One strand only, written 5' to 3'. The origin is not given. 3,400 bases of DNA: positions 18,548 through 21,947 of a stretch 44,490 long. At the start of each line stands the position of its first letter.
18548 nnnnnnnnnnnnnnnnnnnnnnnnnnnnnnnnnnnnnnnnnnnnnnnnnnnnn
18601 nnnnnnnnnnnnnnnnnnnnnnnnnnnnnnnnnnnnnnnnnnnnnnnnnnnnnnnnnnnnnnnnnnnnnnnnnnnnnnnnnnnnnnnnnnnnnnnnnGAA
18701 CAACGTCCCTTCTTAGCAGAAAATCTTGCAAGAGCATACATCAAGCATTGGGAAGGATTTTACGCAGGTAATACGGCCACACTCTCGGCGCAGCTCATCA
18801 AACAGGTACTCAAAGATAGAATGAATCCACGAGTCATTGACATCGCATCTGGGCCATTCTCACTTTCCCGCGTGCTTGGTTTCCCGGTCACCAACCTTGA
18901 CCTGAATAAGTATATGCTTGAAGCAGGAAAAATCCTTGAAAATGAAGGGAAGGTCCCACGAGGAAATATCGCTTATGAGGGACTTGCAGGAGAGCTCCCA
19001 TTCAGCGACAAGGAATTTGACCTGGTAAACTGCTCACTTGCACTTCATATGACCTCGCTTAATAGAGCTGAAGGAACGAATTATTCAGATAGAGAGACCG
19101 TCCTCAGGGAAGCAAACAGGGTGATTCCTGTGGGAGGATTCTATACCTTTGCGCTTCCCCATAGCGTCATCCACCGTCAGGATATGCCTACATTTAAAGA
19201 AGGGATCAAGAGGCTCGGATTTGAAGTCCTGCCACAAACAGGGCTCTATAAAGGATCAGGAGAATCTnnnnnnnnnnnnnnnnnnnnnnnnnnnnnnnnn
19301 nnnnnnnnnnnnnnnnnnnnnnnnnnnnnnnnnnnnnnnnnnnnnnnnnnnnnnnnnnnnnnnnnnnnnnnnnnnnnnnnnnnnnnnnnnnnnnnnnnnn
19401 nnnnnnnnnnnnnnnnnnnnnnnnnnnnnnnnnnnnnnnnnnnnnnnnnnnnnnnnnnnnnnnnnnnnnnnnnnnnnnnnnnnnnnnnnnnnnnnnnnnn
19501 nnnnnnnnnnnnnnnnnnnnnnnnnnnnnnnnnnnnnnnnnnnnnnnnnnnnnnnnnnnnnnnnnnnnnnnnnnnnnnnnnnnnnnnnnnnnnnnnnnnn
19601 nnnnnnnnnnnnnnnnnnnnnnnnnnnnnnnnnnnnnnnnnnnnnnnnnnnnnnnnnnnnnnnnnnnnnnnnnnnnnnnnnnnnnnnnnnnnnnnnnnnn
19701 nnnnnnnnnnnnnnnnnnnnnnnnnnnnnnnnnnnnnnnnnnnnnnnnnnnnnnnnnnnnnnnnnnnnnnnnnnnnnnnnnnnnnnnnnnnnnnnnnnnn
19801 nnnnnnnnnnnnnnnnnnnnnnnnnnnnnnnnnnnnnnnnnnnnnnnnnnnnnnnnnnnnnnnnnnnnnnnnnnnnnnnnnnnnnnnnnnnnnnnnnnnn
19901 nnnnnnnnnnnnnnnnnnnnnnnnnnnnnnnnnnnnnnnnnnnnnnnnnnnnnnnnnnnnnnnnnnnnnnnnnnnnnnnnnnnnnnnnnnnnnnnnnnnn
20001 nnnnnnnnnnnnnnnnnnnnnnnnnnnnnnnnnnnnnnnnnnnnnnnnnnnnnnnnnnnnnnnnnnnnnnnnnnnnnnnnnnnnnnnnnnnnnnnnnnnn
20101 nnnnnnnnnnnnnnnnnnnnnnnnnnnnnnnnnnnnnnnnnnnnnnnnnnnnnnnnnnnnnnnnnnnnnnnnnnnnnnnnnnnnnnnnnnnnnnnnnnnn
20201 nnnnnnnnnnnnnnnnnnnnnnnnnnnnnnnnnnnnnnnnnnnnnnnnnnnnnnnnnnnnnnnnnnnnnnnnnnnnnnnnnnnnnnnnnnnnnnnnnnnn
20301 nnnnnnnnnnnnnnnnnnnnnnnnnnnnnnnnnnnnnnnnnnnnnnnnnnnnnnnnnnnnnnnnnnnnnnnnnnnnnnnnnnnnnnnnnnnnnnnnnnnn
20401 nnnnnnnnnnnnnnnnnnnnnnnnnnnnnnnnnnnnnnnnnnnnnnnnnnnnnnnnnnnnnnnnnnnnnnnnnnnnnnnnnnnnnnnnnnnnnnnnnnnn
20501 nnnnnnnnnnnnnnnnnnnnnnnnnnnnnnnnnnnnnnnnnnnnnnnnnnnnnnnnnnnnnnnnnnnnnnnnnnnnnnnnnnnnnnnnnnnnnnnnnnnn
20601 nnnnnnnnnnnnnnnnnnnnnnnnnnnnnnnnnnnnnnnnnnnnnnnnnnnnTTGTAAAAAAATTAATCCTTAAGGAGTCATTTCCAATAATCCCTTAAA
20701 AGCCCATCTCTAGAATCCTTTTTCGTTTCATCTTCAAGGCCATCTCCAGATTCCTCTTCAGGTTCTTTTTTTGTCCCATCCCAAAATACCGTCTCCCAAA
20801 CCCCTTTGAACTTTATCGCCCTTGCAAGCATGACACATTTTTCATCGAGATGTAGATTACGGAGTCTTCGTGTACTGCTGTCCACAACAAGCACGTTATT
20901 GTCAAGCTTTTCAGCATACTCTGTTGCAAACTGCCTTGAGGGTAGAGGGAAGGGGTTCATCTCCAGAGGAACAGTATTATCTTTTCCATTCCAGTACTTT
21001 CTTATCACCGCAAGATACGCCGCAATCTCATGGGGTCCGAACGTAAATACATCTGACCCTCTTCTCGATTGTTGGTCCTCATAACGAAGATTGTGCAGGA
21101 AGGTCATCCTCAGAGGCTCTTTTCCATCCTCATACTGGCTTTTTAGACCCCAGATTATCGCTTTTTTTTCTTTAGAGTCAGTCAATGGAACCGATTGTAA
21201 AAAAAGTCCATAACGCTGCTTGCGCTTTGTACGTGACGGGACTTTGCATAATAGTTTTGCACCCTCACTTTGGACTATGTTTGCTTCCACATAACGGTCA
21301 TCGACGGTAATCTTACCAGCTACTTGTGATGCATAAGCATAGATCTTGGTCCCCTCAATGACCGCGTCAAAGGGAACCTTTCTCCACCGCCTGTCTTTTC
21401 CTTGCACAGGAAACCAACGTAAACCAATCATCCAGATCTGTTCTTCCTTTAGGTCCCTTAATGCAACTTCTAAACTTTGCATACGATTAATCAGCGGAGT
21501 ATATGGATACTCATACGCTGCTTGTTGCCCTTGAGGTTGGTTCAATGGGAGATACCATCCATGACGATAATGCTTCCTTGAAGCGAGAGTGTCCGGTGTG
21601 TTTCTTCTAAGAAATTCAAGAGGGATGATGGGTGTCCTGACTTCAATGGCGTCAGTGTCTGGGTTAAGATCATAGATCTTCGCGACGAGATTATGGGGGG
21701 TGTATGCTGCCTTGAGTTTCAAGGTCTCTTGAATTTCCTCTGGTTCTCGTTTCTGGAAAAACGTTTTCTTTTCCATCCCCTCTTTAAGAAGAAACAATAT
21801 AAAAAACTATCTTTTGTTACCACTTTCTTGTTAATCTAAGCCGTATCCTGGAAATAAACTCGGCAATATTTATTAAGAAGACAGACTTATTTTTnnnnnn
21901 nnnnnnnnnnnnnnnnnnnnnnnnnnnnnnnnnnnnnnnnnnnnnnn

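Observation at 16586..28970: Candidate undescribed system: two facing operons (AAG-like + SNF2-methyltransferase + 3xHTH; RHH + four HTH-methyltransferase paralogues) tied together by a shared '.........' module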

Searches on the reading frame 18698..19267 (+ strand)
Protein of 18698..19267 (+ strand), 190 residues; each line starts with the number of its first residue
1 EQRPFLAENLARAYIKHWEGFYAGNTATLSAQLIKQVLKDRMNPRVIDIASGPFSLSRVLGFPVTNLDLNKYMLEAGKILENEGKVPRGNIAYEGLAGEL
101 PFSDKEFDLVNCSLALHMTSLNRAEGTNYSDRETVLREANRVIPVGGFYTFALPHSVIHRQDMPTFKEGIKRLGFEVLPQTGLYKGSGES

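Call 52: find_related_loci(query=A5, collection=metagenome_contigs, flank=10000)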
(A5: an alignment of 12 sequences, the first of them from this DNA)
Query A5 (190 aa) in metagenome_contigs; peptide patterns used: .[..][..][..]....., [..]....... (x = any residue, [..] = any of these).
106 stretches matched a pattern; 22 encode a relative of the query (tblastn E <= 1e-3); 22 distinct loci.
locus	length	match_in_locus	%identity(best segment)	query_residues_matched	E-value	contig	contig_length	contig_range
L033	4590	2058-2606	57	2-184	1e-72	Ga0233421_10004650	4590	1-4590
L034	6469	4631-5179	57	2-184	1e-72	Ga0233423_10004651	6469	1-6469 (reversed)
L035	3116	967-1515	51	7-190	4e-60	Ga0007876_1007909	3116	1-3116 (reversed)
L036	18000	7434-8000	50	4-190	2e-59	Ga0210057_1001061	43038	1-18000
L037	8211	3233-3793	51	4-190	1e-58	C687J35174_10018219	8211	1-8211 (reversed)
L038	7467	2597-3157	49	4-190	1e-55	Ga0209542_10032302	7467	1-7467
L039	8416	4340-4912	49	1-190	8e-55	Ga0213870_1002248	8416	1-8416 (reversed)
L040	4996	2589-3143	48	7-190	2e-54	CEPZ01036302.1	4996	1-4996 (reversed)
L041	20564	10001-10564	50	4-190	1e-54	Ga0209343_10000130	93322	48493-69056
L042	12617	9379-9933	48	7-190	6e-54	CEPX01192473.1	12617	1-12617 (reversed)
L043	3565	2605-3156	46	4-186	3e-51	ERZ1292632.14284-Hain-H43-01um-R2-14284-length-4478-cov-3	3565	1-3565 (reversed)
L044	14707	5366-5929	45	1-187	9e-50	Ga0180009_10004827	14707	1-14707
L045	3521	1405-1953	47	1-190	1e-49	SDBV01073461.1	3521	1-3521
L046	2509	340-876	46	14-190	1e-49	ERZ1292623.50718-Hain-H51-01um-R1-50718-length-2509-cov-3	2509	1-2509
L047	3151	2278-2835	48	1-184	8e-48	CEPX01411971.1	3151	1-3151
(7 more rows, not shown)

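Call 57: search_solved_structures(query=A5, max_evalue=0.001, show_alignments=0)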
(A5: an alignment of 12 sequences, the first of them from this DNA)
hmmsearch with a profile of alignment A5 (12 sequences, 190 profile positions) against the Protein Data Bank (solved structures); distinct sequences matched with E-value up to 0.001: 4.
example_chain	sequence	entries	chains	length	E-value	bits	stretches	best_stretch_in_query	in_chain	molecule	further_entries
1xxl_A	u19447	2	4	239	3.2e-06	29.8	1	39-151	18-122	YcgJ protein | ycgJ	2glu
1vl5_A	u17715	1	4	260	0.00014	24.5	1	39-118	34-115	unknown conserved protein BH2331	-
3l8d_A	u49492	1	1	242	0.00016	24.3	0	41-153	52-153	Methyltransferase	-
3sm3_A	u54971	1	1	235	0.0007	22.2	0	29-150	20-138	SAM-dependent methyltransferases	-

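Call 64: find_related_loci(query=A5, collection=viral_contigs, flank=10000)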
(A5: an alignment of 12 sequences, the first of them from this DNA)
Query A5 (190 aa) in viral_contigs; peptide patterns used: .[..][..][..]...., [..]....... (x = any residue, [..] = any of these).
5 stretches matched a pattern, but none encodes a relative of the query by tblastn (E <= 1e-3).

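Call 113: search_dna_similar(query=window:18698-19267:+, collection=plasmids, mode=protein, max_evalue=0.001, max_rows=5)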
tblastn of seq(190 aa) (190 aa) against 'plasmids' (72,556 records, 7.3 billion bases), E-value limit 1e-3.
Records with a match: 4; places in all: 4; records where one place covers at least 80% of the query: 0.
Best place of each record, by identity: <60% 4.
By first word of the organism name: Paraburkholderia 1; Alloyangia 1; Nonomuraea 1; Haladaptatus 1.
By predicted mobility (MOB-suite, as given by PLSDB): non-mobilizable 3; mobilizable 1.
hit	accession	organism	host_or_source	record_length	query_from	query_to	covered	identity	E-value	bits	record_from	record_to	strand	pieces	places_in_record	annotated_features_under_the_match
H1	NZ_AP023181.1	Paraburkholderia sp. PGU19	Physopelta gutta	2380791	8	153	77%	30.9%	6e-6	53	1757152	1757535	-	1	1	none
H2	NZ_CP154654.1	Alloyangia pacifica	-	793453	41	174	71%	29.2%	1e-4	49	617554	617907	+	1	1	methyltransferase domain-containing protein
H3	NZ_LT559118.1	Nonomuraea gerenzanensis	-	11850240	5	137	70%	28.2%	4e-4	47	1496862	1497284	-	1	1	none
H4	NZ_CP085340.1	Haladaptatus halobius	cell culture,saline soil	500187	22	117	51%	32.7%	1e-4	49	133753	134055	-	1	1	class I SAM-dependent methyltransferase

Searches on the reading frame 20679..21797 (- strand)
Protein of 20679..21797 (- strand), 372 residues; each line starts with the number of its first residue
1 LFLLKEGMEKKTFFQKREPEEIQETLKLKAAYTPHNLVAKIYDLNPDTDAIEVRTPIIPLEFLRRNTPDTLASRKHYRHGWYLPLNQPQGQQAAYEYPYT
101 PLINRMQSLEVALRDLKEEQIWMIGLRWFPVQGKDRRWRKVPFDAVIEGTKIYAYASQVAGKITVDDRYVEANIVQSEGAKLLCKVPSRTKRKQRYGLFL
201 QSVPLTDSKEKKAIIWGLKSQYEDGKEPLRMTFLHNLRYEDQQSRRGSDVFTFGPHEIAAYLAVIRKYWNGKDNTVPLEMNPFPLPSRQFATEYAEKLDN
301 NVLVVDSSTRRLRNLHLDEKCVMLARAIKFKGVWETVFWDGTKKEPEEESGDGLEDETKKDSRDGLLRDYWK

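Call 3: search_protein_families(library=pfam, proteins=[window:20679-21797:-], max_evalue=0.1)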
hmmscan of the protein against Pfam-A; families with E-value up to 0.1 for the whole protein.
window:20679-21797:- (372 aa): 1 family
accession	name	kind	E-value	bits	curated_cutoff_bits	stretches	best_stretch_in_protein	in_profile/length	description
PF14810.12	TGT_C2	-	0.089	13.5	25.3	0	289-327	10-50/72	Patch-forming domain C2 of tRNA-guanine transglycosylase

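Call 4: search_protein_families(library=padloc, proteins=[window:20679-21797:-], max_evalue=0.1)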
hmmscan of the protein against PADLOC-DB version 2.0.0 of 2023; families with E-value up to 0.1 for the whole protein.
window:20679-21797:- (372 aa): 0 families

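Call 23: search_protein_families(library=ncbifam, proteins=[window:20679-21797:-], max_evalue=0.1)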
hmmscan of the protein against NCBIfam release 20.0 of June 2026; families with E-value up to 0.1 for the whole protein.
window:20679-21797:- (372 aa): 0 families

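Call 87: search_protein_families(library=phrogs, proteins=[window:20679-21797:-], max_evalue=0.01)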
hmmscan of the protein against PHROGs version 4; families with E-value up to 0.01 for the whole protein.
window:20679-21797:- (372 aa): 0 families
